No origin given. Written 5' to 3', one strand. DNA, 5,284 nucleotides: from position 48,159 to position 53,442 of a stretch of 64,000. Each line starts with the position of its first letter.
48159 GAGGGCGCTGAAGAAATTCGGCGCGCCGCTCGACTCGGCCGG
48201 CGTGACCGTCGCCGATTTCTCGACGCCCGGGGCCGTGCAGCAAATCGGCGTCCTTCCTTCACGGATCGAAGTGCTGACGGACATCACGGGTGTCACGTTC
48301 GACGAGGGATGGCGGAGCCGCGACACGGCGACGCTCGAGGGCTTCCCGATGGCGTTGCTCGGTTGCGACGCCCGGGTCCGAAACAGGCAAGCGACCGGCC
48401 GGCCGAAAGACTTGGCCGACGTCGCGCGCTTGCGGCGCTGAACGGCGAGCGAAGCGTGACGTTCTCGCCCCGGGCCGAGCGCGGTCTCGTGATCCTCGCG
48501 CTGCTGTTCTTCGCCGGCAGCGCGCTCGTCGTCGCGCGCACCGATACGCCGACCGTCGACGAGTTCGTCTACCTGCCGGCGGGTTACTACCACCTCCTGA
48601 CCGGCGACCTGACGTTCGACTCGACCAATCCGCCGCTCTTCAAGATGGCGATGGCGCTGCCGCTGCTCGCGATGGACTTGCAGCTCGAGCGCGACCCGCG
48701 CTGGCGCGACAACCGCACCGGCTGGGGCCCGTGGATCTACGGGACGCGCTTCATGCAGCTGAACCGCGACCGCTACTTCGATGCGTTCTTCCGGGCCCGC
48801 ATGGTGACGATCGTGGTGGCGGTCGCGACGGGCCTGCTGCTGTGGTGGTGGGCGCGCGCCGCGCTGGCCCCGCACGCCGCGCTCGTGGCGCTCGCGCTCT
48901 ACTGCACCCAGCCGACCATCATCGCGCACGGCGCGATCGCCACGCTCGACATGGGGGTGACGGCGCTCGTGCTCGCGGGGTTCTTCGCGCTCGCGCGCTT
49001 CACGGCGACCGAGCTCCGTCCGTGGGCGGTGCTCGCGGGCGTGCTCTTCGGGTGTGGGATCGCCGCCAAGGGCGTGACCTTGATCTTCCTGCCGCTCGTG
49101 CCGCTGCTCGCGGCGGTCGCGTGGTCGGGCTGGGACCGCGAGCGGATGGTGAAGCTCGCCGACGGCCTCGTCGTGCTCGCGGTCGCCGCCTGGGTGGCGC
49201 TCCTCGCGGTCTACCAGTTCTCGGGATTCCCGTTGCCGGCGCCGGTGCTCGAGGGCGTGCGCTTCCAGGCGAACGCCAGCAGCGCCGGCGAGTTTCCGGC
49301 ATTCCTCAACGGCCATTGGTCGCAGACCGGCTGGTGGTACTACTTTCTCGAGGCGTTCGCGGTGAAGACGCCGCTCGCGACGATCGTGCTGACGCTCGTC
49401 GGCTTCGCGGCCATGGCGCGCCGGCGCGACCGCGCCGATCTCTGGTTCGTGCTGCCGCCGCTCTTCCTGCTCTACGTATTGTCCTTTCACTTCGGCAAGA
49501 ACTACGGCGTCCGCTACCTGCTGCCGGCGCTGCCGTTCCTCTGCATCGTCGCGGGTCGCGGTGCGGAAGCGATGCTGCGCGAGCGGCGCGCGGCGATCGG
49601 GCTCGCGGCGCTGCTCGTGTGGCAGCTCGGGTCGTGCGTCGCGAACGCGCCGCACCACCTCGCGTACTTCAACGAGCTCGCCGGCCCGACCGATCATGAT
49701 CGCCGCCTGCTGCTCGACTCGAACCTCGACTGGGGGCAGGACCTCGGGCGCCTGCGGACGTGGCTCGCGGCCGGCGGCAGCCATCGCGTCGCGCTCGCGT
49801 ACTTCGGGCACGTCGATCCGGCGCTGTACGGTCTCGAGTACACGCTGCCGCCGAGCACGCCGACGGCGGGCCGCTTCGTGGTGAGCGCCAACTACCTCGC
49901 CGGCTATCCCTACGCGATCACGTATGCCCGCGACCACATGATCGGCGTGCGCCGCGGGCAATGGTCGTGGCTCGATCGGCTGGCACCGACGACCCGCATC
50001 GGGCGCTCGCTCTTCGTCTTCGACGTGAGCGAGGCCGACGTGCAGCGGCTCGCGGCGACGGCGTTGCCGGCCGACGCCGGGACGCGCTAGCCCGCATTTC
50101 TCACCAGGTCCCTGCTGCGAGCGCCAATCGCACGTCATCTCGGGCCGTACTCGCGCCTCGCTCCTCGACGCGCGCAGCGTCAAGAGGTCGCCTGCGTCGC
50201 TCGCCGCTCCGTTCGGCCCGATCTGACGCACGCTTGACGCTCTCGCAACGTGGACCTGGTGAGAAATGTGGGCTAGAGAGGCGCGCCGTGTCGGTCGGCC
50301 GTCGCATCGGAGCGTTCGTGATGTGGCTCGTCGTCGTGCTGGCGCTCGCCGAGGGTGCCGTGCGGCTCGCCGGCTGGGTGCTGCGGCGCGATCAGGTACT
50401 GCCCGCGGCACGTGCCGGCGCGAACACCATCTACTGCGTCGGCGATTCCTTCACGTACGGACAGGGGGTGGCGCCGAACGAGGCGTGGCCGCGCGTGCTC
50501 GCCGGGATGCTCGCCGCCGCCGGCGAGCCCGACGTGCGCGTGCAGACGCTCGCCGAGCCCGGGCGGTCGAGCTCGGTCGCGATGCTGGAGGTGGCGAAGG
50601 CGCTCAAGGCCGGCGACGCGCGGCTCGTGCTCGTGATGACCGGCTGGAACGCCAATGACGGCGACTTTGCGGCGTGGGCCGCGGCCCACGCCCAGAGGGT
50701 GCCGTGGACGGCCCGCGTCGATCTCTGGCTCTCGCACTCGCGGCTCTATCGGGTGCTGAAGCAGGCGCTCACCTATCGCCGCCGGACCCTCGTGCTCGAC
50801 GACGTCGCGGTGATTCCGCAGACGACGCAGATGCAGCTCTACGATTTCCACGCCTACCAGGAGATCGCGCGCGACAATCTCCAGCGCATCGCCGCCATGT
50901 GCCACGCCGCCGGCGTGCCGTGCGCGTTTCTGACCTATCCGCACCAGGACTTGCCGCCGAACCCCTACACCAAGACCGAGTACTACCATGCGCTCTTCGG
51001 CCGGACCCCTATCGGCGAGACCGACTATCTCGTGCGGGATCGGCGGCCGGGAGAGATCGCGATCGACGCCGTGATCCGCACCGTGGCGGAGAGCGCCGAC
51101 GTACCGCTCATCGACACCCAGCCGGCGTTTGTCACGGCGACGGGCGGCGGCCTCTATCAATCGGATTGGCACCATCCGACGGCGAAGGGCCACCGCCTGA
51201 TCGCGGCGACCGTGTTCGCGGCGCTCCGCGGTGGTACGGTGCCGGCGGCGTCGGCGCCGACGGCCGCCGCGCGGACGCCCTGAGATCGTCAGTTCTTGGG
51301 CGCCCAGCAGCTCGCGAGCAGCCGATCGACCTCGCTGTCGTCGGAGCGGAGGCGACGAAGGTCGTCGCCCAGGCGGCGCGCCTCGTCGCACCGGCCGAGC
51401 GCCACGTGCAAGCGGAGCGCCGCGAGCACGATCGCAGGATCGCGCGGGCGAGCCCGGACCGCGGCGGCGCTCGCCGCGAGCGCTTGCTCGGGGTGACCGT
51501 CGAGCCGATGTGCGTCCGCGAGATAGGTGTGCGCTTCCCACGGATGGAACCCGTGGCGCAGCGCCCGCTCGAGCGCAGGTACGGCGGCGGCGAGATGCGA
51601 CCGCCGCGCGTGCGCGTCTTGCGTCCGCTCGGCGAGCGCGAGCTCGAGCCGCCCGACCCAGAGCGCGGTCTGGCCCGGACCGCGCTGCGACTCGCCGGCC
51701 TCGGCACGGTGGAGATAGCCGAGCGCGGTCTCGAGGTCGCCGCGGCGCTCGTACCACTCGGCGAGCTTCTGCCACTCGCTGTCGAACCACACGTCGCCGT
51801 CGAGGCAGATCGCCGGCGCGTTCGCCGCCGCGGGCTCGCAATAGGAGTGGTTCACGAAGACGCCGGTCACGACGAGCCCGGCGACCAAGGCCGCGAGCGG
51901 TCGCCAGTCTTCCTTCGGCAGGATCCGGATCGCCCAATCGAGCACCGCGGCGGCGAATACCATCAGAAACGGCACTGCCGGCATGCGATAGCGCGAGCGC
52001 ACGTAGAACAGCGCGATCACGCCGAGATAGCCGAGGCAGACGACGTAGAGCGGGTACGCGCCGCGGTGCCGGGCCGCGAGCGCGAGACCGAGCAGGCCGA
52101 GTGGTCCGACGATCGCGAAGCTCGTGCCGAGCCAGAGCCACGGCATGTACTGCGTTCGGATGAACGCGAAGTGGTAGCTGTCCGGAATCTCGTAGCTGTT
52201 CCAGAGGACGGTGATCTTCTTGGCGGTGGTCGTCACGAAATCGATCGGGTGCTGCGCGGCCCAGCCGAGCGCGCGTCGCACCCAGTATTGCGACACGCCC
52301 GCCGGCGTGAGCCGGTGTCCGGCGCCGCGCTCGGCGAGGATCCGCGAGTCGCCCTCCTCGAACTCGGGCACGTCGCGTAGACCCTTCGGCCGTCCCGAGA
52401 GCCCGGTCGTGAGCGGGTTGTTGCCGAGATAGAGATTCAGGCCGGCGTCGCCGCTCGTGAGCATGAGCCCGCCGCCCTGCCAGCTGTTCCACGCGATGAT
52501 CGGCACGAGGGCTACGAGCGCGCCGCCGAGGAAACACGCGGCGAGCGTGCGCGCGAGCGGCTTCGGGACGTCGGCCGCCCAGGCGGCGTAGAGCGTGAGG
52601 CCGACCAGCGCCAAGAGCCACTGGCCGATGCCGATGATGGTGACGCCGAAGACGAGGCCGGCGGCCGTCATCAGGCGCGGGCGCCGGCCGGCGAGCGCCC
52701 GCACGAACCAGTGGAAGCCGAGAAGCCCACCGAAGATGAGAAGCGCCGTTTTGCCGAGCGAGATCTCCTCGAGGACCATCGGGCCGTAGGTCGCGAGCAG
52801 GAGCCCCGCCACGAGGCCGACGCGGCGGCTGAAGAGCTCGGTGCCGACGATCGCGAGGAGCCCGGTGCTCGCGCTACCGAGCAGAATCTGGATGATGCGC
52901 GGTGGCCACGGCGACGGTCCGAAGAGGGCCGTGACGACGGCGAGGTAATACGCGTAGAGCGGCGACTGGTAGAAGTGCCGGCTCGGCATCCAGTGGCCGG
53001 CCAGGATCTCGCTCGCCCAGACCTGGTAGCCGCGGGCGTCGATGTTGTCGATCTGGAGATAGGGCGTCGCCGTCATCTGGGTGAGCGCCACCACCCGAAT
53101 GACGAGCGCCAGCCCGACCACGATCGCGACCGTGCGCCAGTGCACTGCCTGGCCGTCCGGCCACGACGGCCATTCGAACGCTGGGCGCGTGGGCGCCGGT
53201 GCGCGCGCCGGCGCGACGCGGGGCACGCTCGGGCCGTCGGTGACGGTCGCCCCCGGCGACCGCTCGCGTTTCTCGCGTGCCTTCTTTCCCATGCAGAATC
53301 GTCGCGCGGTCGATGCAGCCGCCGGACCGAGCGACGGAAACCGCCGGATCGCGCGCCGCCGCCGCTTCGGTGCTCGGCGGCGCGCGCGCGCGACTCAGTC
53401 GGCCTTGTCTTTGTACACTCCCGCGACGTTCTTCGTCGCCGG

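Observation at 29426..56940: Paralogous family of giant secreted proteins built from verbatim-repeated 96-bp units (32-aa four-Cys repeat), attached to different catalytic or adhesive heads and a shared C-terminal module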

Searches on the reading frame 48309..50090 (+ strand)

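Call 26: search_protein_families(library=pfam, proteins=[window:48309-50090:+], max_evalue=0.001)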
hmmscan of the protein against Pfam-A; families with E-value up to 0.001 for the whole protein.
window:48309-50090:+ (593 aa): 2 families
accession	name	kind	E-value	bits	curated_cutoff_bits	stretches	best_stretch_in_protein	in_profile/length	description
PF13231.12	PMT_2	-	9.8e-07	29.6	26.1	1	161-294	22-155/160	Dolichyl-phosphate-mannose-protein mannosyltransferase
PF02366.24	PMT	-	2.7e-06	27.5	22.7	1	156-298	76-234/245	Dolichyl-phosphate-mannose-protein mannosyltransferase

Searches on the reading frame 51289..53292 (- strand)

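Call 26: search_protein_families(library=pfam, proteins=[window:51289-53292:-], max_evalue=0.001)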
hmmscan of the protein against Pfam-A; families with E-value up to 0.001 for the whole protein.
window:51289-53292:- (667 aa): 3 families
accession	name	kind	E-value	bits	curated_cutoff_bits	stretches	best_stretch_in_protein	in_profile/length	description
PF13231.12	PMT_2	-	1.6e-09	38.6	26.1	1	110-268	3-160/160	Dolichyl-phosphate-mannose-protein mannosyltransferase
PF13428.12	TPR_14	-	2e-06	28.3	23.5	0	506-547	3-40/44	Tetratricopeptide repeat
PF14559.12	TPR_19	-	5.6e-06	27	25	1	598-661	4-67/68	Tetratricopeptide repeat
